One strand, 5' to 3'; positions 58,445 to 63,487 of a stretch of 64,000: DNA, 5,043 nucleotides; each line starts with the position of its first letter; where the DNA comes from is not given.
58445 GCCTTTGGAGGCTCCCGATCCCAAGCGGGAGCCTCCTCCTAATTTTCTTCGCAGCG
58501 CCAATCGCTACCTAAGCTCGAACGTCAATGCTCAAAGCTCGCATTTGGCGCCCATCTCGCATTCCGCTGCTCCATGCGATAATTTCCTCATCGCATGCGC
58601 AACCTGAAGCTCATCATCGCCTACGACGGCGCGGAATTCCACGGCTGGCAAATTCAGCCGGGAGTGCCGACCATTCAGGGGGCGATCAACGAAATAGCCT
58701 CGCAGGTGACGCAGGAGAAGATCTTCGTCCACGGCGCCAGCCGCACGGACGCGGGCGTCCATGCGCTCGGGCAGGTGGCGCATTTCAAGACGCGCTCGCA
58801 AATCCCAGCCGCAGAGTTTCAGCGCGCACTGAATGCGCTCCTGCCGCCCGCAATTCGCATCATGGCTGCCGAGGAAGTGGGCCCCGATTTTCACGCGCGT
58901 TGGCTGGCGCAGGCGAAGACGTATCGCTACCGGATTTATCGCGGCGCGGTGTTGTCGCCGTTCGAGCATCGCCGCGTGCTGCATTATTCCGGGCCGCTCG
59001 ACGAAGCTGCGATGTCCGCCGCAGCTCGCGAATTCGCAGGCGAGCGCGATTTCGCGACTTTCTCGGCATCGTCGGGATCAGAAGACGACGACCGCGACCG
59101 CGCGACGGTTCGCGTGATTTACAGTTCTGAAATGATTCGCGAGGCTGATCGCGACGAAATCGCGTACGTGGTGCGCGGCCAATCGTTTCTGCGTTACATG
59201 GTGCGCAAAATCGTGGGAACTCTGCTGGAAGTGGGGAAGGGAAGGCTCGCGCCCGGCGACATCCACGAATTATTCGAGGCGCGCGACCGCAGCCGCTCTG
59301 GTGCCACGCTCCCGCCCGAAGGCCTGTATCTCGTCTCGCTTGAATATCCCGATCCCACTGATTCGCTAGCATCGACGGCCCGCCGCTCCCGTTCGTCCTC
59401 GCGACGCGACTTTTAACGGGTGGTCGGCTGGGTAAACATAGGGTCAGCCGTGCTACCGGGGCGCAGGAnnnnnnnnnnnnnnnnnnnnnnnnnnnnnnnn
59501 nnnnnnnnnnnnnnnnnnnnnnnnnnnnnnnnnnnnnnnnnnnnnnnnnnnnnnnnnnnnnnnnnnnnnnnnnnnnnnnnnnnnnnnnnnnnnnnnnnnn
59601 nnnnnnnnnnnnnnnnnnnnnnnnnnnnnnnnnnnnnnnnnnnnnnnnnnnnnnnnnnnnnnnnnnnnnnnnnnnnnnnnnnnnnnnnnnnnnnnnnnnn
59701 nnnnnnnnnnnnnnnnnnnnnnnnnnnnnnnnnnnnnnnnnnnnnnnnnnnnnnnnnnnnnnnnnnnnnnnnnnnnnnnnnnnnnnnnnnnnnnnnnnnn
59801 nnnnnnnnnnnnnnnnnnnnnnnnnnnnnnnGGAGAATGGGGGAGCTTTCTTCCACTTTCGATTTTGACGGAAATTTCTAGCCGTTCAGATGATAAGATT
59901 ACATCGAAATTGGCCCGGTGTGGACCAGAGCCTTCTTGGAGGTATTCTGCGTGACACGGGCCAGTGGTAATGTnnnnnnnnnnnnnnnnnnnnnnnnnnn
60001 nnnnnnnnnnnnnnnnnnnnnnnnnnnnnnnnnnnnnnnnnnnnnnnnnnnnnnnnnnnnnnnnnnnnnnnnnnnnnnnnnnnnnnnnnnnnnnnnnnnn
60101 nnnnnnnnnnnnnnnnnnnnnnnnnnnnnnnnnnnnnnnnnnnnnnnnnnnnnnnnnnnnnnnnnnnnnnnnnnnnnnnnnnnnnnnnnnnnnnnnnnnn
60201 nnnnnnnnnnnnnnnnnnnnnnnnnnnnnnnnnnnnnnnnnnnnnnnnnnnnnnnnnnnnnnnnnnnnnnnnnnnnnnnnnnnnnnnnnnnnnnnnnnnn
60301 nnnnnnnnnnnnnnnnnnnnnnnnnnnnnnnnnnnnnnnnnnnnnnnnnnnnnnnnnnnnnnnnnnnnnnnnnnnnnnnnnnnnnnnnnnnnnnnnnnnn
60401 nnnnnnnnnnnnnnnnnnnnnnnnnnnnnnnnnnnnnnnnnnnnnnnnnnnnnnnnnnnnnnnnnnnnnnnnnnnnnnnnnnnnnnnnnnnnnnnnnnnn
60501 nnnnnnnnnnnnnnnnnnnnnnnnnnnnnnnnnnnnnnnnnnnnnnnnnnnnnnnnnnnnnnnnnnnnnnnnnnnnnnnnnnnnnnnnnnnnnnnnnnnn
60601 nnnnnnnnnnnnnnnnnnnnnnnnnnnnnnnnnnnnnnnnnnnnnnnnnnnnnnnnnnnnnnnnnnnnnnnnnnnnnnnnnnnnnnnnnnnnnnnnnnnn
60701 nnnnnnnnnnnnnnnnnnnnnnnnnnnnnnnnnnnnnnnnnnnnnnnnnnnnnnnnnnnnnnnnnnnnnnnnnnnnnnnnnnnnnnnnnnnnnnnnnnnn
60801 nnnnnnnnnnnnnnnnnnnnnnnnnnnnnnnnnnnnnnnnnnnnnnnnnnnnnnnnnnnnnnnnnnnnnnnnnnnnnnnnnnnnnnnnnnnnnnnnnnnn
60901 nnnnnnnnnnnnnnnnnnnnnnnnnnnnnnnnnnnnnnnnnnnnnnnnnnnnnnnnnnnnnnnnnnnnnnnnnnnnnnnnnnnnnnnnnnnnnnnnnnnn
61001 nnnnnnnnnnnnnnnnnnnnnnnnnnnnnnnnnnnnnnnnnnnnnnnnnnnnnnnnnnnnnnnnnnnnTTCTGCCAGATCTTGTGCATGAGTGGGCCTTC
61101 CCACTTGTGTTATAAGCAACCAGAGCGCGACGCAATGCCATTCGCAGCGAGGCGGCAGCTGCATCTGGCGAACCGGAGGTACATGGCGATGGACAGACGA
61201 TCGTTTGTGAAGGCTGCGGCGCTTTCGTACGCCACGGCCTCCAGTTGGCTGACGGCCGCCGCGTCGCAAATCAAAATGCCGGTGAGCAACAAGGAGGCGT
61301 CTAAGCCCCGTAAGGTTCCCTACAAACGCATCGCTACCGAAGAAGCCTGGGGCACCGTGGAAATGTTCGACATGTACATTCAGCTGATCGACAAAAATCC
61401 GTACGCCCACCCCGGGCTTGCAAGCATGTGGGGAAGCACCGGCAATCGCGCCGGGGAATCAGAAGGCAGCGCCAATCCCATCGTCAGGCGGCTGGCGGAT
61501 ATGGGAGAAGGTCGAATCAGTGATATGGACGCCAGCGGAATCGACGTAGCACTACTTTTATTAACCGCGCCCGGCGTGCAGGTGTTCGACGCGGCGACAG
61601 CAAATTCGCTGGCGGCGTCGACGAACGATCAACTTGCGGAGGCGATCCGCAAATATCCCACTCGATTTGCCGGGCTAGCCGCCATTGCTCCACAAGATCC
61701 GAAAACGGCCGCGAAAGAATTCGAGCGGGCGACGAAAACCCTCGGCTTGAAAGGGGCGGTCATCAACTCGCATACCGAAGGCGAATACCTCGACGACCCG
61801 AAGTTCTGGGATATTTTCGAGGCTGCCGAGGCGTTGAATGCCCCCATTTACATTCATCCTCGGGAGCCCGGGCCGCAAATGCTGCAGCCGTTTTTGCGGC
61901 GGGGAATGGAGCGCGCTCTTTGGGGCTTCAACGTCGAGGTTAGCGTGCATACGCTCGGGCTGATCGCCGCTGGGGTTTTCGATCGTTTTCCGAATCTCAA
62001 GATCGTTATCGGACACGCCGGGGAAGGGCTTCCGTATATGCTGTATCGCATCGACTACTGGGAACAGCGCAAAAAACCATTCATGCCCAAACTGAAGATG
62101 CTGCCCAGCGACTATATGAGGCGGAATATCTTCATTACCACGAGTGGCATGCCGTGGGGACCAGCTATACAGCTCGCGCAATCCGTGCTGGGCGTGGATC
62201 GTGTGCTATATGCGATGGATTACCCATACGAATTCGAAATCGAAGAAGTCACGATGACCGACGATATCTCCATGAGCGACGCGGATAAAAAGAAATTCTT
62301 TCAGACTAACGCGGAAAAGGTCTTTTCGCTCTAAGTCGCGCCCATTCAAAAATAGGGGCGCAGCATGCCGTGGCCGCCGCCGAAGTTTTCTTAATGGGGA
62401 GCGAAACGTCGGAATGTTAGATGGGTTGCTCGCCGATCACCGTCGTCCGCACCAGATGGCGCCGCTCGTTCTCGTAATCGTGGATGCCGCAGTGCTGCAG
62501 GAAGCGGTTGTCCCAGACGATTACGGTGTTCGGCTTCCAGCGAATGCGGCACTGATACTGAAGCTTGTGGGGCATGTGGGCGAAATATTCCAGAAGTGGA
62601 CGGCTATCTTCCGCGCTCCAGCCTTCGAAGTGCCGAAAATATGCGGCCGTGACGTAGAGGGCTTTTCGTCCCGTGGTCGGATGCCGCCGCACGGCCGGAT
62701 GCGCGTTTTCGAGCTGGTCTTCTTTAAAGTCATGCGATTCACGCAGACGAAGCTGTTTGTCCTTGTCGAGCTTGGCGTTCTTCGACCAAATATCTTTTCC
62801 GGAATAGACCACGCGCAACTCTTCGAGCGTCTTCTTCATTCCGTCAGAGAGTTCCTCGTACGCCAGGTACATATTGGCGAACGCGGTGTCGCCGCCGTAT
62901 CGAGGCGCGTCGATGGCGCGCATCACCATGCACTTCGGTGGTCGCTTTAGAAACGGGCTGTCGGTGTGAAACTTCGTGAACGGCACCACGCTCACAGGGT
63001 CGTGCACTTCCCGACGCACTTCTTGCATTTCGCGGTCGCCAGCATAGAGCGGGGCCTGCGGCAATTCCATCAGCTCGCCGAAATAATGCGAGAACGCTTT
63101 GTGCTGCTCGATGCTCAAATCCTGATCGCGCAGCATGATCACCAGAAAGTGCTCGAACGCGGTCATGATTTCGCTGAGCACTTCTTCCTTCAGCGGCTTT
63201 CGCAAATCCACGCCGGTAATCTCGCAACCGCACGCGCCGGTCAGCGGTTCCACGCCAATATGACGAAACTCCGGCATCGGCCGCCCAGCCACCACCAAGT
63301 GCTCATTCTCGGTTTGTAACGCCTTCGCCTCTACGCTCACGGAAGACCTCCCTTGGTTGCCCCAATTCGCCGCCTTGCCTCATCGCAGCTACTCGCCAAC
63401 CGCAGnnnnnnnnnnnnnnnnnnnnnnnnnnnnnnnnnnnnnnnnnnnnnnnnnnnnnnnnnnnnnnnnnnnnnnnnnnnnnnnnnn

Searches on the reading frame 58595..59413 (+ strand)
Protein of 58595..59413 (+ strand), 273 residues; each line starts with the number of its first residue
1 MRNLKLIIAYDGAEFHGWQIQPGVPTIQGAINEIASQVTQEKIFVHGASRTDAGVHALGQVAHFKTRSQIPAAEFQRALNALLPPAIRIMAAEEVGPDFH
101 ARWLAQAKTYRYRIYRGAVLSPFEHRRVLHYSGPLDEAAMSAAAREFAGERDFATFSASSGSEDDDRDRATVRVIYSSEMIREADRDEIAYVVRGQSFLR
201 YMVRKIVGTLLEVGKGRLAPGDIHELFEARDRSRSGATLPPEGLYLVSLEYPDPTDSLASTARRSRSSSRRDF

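Call 51: search_protein_families(library=pfam, proteins=[window:58595-59413:+], max_evalue=0.0001)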
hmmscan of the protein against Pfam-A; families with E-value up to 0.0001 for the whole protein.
window:58595-59413:+ (273 aa): 1 family
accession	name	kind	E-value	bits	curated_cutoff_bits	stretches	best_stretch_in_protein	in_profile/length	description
PF01416.25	PseudoU_synth_1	-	1.6e-37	128.7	23.3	2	143-252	1-108/108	tRNA pseudouridine synthase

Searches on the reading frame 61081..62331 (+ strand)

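Call 51: search_protein_families(library=pfam, proteins=[window:61081-62331:+], max_evalue=0.0001)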
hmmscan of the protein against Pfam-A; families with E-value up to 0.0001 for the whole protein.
window:61081-62331:+ (417 aa): 1 family
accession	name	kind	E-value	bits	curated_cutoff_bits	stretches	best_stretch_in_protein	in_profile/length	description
PF04909.20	Amidohydro_2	-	3e-40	139.2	26.4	1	140-416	19-288/289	Amidohydrolase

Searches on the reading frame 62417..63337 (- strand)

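Call 51: search_protein_families(library=pfam, proteins=[window:62417-63337:-], max_evalue=0.0001)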
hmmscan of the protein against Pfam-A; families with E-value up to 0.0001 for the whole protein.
window:62417-63337:- (306 aa): 1 family
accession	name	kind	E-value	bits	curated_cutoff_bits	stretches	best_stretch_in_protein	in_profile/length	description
PF02668.22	TauD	-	1.2e-55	189.8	27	1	29-299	2-267/267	Taurine catabolism dioxygenase TauD, TfdA family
